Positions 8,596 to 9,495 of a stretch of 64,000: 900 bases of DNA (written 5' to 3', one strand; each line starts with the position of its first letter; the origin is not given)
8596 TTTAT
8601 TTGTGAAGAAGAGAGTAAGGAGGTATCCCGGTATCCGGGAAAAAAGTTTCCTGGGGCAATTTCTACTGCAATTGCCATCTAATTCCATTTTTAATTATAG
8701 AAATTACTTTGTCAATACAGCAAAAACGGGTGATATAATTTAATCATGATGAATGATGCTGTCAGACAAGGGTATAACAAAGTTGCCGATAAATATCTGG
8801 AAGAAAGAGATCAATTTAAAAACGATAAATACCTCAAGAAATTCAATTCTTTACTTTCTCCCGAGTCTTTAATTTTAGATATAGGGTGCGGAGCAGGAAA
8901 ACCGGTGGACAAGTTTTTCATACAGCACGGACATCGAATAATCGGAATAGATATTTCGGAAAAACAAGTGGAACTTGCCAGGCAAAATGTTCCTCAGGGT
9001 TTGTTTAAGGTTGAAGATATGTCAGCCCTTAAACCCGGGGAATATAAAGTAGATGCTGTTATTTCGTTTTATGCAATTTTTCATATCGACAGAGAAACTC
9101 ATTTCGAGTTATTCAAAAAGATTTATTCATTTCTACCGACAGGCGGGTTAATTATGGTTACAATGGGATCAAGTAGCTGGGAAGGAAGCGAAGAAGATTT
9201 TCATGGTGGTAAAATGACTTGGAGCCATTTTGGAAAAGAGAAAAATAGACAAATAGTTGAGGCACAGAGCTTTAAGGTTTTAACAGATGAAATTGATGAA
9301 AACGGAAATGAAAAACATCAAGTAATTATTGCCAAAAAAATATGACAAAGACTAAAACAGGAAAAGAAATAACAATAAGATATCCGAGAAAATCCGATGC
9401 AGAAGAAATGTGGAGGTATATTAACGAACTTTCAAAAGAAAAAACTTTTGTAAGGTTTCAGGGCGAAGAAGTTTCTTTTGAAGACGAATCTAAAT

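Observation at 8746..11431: Five translationally coupled small-molecule-modifying enzymes: MTase-GNAT-Nudix-His-phosphatase-ZnRibbon-Nudix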

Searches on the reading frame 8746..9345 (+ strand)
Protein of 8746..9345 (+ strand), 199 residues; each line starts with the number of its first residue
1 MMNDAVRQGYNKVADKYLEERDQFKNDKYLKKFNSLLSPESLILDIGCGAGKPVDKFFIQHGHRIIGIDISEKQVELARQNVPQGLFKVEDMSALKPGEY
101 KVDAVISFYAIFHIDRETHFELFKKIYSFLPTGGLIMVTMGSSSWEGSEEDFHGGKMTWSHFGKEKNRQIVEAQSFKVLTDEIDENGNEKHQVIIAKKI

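Call 3: search_protein_families(library=pfam, proteins=[window:8746-9345:+], max_evalue=0.01)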
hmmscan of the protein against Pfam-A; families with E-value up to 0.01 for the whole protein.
window:8746-9345:+ (199 aa): 13 families
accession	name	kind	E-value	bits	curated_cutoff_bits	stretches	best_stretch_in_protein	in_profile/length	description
PF13649.12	Methyltransf_25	-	5.8e-16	59.4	27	1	43-134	1-97/97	Methyltransferase domain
PF08241.18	Methyltransf_11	-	6.8e-14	52.7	21.2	1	44-137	1-94/95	Methyltransferase domain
PF02353.26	CMAS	-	1.8e-13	50.9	27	1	12-140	37-166/273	Mycolic acid cyclopropane synthetase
PF13489.12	Methyltransf_23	-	3.5e-11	43.5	27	1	33-179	16-153/164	Methyltransferase domain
PF13847.12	Methyltransf_31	-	8.4e-11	42.2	27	1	43-142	7-113/145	Methyltransferase domain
PF08242.18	Methyltransf_12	-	1.9e-09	38.6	30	1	44-135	1-97/98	Methyltransferase domain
PF03291.22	mRNA_G-N7_MeTrfase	-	0.00064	19.4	26.6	1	28-80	51-102/315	mRNA (guanine-N(7))-methyltransferase domain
PF05891.18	Methyltransf_PK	-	0.0019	18.2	27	1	6-147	23-168/218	AdoMet dependent proline di-methyltransferase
PF09445.16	Methyltransf_15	-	0.0037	17.3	22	1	42-97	3-55/165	RNA cap guanine-N2 methyltransferase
PF05724.17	TPMT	-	0.0052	16.9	26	0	27-81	23-79/218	Thiopurine S-methyltransferase (TPMT)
PF05175.20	MTS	-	0.0055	16.8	23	1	41-138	33-138/170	Methyltransferase small domain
PF00891.24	Methyltransf_2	-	0.0056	16.5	22.3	1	11-139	36-165/210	O-methyltransferase domain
PF01728.25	FtsJ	-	0.0094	16.3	24.1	0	21-83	4-65/181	FtsJ-like methyltransferase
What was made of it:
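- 8746..9345 (+): Class I SAM-dependent methyltransferase, 199 aa, small-molecule type, substrate unknown. Species-level addition at the 5' end of the block. Pfam Methyltransf_25/11/CMAS (call 3).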

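Call 4: search_protein_families(library=ncbifam, proteins=[window:8746-9345:+], max_evalue=0.01)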
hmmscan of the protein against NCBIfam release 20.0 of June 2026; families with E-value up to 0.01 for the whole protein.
window:8746-9345:+ (199 aa): 33 families (the best 25 are shown)
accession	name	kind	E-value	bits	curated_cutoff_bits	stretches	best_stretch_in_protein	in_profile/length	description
NF040660.1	mycolic_MTase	equivalog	2.5e-10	40.4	390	1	13-140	36-164/283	cyclopropane mycolic acid synthase family methyltransferase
TIGR02021.1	BchM-ChlM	equivalog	8.9e-10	38.3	158.9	1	28-128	43-145/218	magnesium protoporphyrin IX methyltransferase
NF045667.1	MTase_DVU1556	equivalog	1.6e-09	37.5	155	1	37-137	20-118/213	DVU_1556 family methyltransferase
NF043040.1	corrin_prot_MT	hypoth_equivalog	3.8e-09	36.3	180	1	37-138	38-147/216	corrinoid protein-associated methyltransferase CpaM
TIGR02072.1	BioC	equivalog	7.4e-09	35.8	184.95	1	38-139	33-133/244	malonyl-ACP O-methyltransferase BioC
NF008686.0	PRK11705.1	equivalog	7.6e-09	35.1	400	1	17-144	147-272/383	cyclopropane fatty acyl phospholipid synthase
NF002463.0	PRK01683.1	equivalog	7.7e-09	35.5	297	1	40-147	32-137/258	trans-aconitate 2-methyltransferase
NF040703.1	cyclopro_CfaB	exception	8.5e-08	31.4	650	1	9-138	131-263/393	C17 cyclopropane fatty acid synthase CfaB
NF047649.1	MTase_UXPK_star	exception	1.1e-06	27.9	460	1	37-138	75-181/283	methyltransferase/UXPK-star double selenoprotein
TIGR01983.1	UbiG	equivalog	1.6e-06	27.6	102.95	1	27-139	44-152/228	bifunctional 2-polyprenyl-6-hydroxyphenol methylase/3-demethylubiquinol 3-O-methyltransferase UbiG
NF041820.1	daptide_MTase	equivalog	5.2e-06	26.1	175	1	42-153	39-157/243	daptide-type RiPP biosynthesis methyltransferase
NF040539.1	AST_met_ArsM_2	exception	2.4e-05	24.3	240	1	5-82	17-101/262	putative arsinothricin biosynthesis methyltransferase ArsM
NF001244.0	PRK00216.1-5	equivalog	4.6e-05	22.8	216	1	38-105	47-122/236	bifunctional demethylmenaquinone methyltransferase/2-methoxy-6-polyprenyl-1,4-benzoquinol methylase UbiE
NF008300.0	PRK11088.1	equivalog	5.8e-05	22.7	303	1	39-111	85-161/272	23S rRNA (guanine(745)-N(1))-methyltransferase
NF011529.0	PRK14968.1-3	equivalog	8.8e-05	22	162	1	34-82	29-76/198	putative methyltransferase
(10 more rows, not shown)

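Call 29: search_solved_structures(query=window:8746-9342:+, max_evalue=0.001)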
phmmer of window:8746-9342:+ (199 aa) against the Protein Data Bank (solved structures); distinct sequences matched with E-value up to 0.001: 40.
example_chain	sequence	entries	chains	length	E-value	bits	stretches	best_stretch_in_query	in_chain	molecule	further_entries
4iv8_A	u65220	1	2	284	3e-08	37.2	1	36-152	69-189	Phosphoethanolamine N-methyltransferase,putative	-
1wzn_A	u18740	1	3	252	1e-07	35.5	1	42-140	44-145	SAM-dependent methyltransferase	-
4r6w_A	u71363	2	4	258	1.1e-07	35.4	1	37-177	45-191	Phosphoethanolamine N-methyltransferase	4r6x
3ccf_A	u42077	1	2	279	1.3e-07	35.1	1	36-142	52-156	Cyclopropane-fatty-acyl-phospholipid synthase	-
3ujd_A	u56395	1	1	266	1.5e-07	34.9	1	37-177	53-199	Phosphoethanolamine N-methyltransferase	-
3uj6_A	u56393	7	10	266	1.6e-07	34.9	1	37-177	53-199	Phosphoethanolamine N-methyltransferase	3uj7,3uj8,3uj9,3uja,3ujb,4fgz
3dtn_A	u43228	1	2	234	4.3e-07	33.5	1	6-137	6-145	Putative Methyltransferase MM_2633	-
4mwz_A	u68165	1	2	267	8.8e-07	32.4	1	37-152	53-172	Phosphoethanolamine N-methyltransferase, putative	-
1tpy_A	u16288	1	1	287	8.9e-07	32.4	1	15-138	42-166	methoxy mycolic acid synthase 2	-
4iv0_A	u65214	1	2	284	1e-06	32.2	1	37-152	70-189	Phosphoethanolamine N-methyltransferase, putative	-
8raq_A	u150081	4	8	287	1.3e-06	31.9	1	14-137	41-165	Mycolic acid methyltransferase MmaA1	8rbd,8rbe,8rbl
2fk7_A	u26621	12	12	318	2.5e-06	30.9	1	15-158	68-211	methoxy mycolic acid synthase 4 | Hydroxymycolate synthase MmaA4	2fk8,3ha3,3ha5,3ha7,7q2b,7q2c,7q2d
7l9u_A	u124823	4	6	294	2.7e-06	30.8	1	10-138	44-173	S-adenosylmethionine-dependent methyltransferase UmaA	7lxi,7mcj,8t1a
2p8j_A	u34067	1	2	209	3.7e-06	30.4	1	31-141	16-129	S-adenosylmethionine-dependent methyltransferase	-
3ujc_A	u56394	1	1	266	4e-06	30.3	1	37-177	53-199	Phosphoethanolamine N-methyltransferase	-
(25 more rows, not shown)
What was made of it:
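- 8746..9345 (+): Best PDB hits are phosphoethanolamine N-methyltransferases and CMAS at 30-37 bits (call 29).
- The MTase's best matches are small-molecule enzymes (call 29).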

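Call 36: list_cluster_members(proteins=[window:8746-9342:+, window:9342-9869:+, window:9869-10285:+, window:10285-10908:+, window:10913-11428:+, window:14209-15387:+])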
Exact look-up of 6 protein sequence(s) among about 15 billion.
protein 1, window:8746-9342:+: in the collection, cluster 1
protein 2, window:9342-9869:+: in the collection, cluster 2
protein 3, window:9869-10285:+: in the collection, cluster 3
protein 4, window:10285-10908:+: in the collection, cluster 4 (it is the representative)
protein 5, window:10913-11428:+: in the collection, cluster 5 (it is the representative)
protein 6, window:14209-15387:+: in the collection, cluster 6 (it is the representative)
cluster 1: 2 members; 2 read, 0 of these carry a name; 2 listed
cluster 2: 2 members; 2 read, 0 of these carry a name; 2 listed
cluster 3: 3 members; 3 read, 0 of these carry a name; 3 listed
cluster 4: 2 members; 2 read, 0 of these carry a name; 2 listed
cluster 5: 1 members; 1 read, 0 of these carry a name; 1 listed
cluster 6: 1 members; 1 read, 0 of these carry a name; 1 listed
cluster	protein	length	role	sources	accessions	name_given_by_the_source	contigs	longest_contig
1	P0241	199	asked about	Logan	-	-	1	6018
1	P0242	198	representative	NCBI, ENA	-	-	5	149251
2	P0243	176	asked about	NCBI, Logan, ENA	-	-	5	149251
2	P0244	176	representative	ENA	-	-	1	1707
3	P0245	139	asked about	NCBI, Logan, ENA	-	-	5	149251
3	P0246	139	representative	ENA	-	-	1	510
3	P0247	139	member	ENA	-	-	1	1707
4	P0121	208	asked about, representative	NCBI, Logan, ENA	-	-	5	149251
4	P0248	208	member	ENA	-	-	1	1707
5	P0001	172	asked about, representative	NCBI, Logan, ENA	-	-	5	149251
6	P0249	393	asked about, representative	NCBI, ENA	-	-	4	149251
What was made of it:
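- Tried and rejected: Source names or taxonomy for the window's own proteins: none on record (call 36).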

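Call 38: find_related_loci(query=window:8746-9342:+, collection=metagenome_contigs, flank=10000)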
Query window:8746-9342:+ (199 aa) in metagenome_contigs; peptide patterns used: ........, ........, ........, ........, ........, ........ (x = any residue, [..] = any of these).
109 stretches matched a pattern; 6 encode a relative of the query (tblastn E <= 1e-3); 6 distinct loci.
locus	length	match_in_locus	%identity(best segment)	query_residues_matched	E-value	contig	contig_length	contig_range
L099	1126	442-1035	72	1-198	3e-106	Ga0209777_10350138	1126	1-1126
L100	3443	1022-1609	62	3-198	8e-86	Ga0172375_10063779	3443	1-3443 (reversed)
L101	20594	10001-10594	59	1-199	9e-85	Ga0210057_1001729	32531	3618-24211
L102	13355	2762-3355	60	1-198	4e-81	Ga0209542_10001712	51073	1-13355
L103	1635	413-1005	68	1-198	7e-82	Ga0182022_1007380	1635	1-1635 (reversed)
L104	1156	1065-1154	53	6-35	7e-7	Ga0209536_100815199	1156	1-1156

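Call 48: search_protein_families(library=pfam, proteins=[L101:7289-9958:+, L101:10594-11073:+, L101:11103-11591:-, L101:11591-12130:-, L102:2037-2642:-, L102:3368-3961:+, L102:4116-4808:+, L102:4857-5333:+, L100:111-800:+, L100:1996-2385:+], max_evalue=0.001)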
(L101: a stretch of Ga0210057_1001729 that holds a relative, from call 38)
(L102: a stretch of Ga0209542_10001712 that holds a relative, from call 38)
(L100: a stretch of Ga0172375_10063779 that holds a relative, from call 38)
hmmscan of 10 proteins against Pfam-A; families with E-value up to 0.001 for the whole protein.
L101:7289-9958:+ (889 aa): 5 families
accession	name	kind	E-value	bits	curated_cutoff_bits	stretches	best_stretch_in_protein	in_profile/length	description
PF10412.15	TrwB_AAD_bind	-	2.3e-09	37.1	20.5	0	459-530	7-72/387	Type IV secretion-system coupling protein DNA-binding domain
PF01935.23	DUF87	-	1.5e-08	35.5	23.2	1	465-662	21-176/220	Helicase HerA, central domain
PF12696.13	TraG-D_C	-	4.1e-06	27.2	22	1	726-800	1-79/126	TraM recognition site of TraD and TraG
PF25199.1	nSTAND_NTPase5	-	4.6e-05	23.7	34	1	463-530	37-106/145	Novel STAND NTPase 5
PF13191.12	AAA_16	-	0.00052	21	32.6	0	464-494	21-51/167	AAA ATPase domain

L101:10594-11073:+ (159 aa): 8 families
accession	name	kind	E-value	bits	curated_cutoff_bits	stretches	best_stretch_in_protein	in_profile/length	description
PF00583.31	Acetyltransf_1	-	6.8e-19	68.7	20.7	1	31-142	7-116/116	Acetyltransferase (GNAT) family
PF13302.13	Acetyltransf_3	-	5.3e-13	50.3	25.4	1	4-143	2-138/138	Acetyltransferase (GNAT) domain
PF13508.13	Acetyltransf_7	-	6.7e-10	39.7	27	1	62-143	6-83/84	Acetyltransferase (GNAT) domain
PF12746.13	GNAT_acetyltran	-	1.1e-08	35.5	26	1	34-146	132-238/243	GNAT acetyltransferase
PF13673.13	Acetyltransf_10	-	1.8e-08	34.9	23.6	1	31-147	8-112/128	Acetyltransferase (GNAT) domain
PF08445.16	FR47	-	6.8e-08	32.8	22.1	1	86-148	22-83/86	FR47-like protein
PF14542.12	Acetyltransf_CG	-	4.5e-05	23.9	30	1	76-120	16-59/80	GCN5-related N-acetyl-transferase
PF13420.13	Acetyltransf_4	-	0.00028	21.4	24.3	1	9-155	4-147/155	Acetyltransferase (GNAT) domain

L101:11103-11591:- (162 aa): 3 families
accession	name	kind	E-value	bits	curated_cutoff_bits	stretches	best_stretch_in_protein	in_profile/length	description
PF00583.31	Acetyltransf_1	-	1e-11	45.6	20.7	1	28-132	5-113/116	Acetyltransferase (GNAT) family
PF13508.13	Acetyltransf_7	-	2.5e-06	28.2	27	1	58-132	5-79/84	Acetyltransferase (GNAT) domain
PF13673.13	Acetyltransf_10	-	1.3e-05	25.7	23.6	1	43-112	19-81/128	Acetyltransferase (GNAT) domain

L101:11591-12130:- (179 aa): 1 family
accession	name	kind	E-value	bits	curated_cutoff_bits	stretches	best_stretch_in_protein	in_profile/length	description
PF00293.34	NUDIX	-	8.8e-13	48.9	21.1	1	46-146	17-119/134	NUDIX domain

L102:2037-2642:- (201 aa): 1 family
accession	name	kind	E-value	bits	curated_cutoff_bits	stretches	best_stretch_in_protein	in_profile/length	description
PF14014.11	DUF4230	-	5.8e-36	124.3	27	1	46-194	2-148/148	Protein of unknown function (DUF4230)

L102:3368-3961:+ (197 aa): 0 families

L102:4116-4808:+ (230 aa): 3 families
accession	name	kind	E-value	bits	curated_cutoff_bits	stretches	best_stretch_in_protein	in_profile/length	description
PF00326.27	Peptidase_S9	-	4.2e-07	30.1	22.6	1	70-228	46-206/213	Prolyl oligopeptidase family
PF12146.15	Hydrolase_4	-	9.2e-07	28.8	27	1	13-125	3-117/239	Serine aminopeptidase, S33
PF00561.26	Abhydrolase_1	-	2.3e-05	24.6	25.8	1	68-143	55-131/245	alpha/beta hydrolase fold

L102:4857-5333:+ (158 aa): 1 family
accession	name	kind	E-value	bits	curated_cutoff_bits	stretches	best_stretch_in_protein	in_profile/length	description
PF08327.17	AHSA1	-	3e-06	27.9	22.1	1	11-155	1-124/125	Activator of Hsp90 ATPase homolog 1-like protein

L100:111-800:+ (229 aa): 2 families
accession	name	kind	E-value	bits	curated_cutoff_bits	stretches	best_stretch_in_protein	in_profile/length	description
PF01177.27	Asp_Glu_race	-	9.3e-33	114.2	31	1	7-222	1-210/211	Asp/Glu/Hydantoin racemase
PF07302.16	AroM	-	0.0008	19.4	23.8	0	142-213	39-109/219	AroM protein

L100:1996-2385:+ (129 aa): 1 family
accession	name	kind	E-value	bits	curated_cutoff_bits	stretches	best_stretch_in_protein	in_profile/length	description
PF01541.30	GIY-YIG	-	3.7e-15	56.4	22.6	1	29-98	2-75/78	GIY-YIG catalytic domain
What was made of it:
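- An ATPase lies next to an MTase in L101 (call 48).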

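Call 61: search_protein_families(library=padloc, proteins=[window:8746-9345:+], max_evalue=0.001)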
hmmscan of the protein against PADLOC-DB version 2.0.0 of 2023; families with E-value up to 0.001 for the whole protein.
window:8746-9345:+ (199 aa): 1 family
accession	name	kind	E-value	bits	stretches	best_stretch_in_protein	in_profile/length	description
PDLC04134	mad2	-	4e-18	63.5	1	6-149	254-406/492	mads_2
